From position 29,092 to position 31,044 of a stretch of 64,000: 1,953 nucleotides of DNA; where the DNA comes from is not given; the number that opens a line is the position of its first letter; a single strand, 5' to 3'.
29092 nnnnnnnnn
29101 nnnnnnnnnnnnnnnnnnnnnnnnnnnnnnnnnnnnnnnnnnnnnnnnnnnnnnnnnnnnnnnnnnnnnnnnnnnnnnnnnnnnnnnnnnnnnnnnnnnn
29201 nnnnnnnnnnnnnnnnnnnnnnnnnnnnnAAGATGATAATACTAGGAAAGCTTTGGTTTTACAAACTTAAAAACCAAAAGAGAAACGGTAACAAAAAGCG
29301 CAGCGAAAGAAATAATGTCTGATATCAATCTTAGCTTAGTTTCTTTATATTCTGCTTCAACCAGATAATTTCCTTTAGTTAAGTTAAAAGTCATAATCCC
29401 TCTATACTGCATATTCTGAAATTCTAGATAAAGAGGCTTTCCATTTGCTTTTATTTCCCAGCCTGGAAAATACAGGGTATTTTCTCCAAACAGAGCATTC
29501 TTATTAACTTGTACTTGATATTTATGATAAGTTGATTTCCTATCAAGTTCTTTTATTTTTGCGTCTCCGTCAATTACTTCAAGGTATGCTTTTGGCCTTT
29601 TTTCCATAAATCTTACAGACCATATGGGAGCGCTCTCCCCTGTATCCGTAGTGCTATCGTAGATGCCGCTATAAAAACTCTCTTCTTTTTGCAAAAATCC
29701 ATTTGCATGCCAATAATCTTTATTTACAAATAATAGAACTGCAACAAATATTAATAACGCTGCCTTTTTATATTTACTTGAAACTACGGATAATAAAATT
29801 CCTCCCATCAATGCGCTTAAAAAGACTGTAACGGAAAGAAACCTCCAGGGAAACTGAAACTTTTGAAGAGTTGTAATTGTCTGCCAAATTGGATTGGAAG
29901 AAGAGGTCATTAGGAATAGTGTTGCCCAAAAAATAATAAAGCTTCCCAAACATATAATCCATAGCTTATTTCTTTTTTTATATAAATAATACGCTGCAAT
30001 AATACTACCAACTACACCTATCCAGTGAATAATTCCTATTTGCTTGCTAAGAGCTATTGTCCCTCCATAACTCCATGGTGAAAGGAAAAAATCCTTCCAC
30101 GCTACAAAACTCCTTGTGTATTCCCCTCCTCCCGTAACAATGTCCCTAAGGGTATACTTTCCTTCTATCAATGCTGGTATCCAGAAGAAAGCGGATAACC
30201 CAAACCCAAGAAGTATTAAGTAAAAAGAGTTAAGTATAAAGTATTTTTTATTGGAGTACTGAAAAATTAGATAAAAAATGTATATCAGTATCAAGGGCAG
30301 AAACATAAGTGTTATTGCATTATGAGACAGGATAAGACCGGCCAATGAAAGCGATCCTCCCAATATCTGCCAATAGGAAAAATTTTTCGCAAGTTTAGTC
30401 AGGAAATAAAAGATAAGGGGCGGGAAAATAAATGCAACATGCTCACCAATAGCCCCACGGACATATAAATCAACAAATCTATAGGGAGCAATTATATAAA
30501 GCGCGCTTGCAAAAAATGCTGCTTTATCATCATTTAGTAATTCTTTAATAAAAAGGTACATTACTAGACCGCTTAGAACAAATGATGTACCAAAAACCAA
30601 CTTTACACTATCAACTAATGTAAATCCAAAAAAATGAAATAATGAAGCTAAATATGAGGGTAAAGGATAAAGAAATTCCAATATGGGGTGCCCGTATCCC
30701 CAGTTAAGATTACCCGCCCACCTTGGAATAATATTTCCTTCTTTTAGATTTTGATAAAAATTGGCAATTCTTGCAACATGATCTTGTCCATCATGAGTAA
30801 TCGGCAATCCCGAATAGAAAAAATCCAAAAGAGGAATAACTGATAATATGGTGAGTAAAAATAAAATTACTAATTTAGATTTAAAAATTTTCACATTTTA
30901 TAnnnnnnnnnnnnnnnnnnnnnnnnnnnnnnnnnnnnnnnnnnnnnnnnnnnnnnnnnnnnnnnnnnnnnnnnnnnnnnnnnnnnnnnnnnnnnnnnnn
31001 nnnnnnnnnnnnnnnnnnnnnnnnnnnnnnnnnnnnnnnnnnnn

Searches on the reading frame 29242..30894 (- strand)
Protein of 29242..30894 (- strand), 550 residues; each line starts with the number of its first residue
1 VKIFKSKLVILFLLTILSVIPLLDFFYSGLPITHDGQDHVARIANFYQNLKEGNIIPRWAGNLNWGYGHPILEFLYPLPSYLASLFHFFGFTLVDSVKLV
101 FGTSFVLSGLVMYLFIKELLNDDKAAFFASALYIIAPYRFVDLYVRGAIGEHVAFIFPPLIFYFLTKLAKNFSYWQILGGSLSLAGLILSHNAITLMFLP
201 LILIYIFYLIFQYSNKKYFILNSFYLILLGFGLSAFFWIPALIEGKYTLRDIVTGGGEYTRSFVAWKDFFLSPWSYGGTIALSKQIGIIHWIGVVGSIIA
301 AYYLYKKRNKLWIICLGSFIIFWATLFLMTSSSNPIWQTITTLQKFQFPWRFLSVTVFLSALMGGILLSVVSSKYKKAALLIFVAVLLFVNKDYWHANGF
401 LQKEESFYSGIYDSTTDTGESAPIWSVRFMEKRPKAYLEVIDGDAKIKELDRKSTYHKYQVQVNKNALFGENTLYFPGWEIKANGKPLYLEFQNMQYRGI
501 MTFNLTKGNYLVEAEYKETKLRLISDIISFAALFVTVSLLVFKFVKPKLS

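Call 5: search_protein_families(library=pfam, proteins=[window:29242-30894:-], max_evalue=0.1)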
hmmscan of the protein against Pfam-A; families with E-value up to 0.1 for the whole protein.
window:29242-30894:- (550 aa): 2 families
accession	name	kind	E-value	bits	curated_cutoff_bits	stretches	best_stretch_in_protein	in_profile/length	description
PF10131.15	PTPS_related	-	3.4e-14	52.7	26.4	1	76-397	5-309/621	6-pyruvoyl-tetrahydropterin synthase related domain; membrane protein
PF17081.10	SOP4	-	0.073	13.1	27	0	360-389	154-183/209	Suppressor of PMA 1-7 protein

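Call 13: search_protein_families(library=ncbifam, proteins=[window:29242-30894:-], max_evalue=0.01)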
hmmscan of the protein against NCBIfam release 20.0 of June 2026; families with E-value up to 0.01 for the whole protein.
window:29242-30894:- (550 aa): 0 families
